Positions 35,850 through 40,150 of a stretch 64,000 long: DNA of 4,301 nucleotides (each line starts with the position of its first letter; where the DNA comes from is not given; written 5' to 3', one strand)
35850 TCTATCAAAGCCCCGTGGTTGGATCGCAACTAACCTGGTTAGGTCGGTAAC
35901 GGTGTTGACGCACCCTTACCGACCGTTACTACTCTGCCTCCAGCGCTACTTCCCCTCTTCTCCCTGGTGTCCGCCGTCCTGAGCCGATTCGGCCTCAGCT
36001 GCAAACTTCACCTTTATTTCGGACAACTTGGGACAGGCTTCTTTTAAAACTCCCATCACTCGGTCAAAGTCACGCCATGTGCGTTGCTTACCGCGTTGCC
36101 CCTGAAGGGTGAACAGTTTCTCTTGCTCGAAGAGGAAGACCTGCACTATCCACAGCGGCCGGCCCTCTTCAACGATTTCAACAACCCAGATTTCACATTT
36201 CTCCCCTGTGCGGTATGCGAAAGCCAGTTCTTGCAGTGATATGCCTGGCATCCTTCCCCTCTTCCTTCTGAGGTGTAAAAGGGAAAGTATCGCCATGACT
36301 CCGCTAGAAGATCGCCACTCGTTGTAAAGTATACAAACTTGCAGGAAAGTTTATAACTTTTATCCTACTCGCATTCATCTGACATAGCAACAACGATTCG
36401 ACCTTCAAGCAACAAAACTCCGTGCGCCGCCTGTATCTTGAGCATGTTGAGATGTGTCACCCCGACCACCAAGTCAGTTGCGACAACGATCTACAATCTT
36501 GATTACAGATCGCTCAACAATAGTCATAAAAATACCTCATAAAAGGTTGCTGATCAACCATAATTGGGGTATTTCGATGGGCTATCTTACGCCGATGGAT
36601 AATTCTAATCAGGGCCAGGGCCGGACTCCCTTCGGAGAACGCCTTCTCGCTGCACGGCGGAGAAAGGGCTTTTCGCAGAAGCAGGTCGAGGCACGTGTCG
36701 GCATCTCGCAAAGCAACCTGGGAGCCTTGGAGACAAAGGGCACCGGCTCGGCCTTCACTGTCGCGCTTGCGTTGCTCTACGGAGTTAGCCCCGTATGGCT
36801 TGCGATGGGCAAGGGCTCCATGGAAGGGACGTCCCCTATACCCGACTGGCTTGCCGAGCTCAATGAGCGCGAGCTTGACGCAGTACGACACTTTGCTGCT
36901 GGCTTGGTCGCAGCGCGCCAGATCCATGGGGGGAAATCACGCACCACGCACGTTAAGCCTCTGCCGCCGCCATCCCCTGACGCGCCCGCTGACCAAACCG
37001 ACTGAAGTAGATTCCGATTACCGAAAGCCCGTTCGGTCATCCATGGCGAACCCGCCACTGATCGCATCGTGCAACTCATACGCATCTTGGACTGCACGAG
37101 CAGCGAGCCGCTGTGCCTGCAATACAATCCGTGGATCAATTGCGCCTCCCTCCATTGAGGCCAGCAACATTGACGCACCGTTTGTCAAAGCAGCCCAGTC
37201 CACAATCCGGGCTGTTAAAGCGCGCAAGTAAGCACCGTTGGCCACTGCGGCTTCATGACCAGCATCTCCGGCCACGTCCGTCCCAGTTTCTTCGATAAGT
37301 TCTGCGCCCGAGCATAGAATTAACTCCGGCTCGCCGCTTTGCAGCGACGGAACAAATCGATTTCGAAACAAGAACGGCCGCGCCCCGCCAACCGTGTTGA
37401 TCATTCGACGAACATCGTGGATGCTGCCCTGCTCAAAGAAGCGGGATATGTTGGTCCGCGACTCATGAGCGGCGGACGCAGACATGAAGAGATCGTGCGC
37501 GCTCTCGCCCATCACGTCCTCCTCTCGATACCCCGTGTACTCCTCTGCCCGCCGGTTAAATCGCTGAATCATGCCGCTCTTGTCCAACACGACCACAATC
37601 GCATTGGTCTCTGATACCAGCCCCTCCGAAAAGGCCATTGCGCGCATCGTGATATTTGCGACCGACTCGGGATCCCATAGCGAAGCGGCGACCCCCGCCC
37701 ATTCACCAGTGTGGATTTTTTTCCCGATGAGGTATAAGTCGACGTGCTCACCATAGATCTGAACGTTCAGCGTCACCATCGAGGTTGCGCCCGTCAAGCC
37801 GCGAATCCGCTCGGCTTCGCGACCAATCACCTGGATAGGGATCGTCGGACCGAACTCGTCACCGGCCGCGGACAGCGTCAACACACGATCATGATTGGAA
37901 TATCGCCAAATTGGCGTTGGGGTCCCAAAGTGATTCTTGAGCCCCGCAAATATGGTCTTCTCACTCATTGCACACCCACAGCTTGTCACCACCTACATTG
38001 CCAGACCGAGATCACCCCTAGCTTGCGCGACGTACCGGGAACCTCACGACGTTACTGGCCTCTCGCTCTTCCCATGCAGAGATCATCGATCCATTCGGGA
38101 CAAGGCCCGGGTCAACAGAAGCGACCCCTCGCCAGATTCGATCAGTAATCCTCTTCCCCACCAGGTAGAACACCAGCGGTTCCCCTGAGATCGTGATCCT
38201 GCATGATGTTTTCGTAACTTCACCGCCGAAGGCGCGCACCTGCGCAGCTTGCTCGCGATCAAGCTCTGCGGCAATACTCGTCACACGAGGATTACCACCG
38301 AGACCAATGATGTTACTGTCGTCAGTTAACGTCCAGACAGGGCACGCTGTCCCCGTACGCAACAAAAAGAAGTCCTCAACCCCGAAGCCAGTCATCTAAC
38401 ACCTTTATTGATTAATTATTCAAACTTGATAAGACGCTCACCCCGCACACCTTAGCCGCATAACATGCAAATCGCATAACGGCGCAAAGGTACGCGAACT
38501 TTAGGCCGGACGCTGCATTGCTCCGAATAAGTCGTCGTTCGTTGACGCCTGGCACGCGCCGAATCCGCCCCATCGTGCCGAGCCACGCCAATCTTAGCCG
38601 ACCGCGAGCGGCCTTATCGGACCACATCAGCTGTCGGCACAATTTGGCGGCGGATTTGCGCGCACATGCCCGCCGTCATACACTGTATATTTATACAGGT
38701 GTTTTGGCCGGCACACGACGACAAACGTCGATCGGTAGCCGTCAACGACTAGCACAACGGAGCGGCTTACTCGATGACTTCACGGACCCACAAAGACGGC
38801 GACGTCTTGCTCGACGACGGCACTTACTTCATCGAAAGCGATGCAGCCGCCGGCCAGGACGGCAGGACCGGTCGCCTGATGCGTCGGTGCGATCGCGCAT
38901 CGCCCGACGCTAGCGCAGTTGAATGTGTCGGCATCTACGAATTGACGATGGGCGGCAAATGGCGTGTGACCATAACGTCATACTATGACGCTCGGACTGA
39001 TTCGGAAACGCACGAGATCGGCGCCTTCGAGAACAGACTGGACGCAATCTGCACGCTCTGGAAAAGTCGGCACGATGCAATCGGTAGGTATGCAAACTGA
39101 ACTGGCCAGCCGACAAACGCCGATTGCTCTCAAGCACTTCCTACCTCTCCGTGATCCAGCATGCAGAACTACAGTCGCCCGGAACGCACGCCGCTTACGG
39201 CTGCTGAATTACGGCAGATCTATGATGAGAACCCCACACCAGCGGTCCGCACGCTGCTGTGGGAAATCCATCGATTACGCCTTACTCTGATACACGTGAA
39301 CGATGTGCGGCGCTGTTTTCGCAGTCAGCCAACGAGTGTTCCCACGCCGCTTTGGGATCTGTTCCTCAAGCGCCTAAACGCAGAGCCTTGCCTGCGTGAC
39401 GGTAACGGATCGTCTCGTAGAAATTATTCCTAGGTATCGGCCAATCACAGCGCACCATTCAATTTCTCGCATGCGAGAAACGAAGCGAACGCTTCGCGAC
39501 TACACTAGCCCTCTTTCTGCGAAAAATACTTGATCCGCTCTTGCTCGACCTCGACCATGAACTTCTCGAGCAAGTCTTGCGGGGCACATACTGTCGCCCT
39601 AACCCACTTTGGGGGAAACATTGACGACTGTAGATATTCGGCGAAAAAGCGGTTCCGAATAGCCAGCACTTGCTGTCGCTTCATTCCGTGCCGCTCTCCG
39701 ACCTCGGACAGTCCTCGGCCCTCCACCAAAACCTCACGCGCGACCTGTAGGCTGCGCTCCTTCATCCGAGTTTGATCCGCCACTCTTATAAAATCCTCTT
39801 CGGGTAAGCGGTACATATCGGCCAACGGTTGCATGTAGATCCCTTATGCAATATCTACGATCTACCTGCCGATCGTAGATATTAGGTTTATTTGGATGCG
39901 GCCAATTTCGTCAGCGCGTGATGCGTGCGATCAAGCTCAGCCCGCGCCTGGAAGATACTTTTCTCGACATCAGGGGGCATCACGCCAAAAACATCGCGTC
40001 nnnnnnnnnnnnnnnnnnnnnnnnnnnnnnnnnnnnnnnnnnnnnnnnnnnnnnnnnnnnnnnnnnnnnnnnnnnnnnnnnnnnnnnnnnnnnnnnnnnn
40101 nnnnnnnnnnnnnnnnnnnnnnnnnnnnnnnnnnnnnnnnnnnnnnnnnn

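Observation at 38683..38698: Near-consensus LexA SOS box in the regulatory hub, upstream of unknown genes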

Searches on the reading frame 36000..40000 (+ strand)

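Call 63: search_protein_families(library=pfam, proteins=[L003:8821-9735:+], max_evalue=0.001)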
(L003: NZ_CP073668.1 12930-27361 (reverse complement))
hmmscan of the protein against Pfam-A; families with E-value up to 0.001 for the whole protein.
L003:8821-9735:+ (304 aa): 1 family
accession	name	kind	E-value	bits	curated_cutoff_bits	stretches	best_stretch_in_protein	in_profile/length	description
PF02586.19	SRAP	-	2.1e-17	63.8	27.1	1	119-293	22-197/214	SOS response associated peptidase (SRAP)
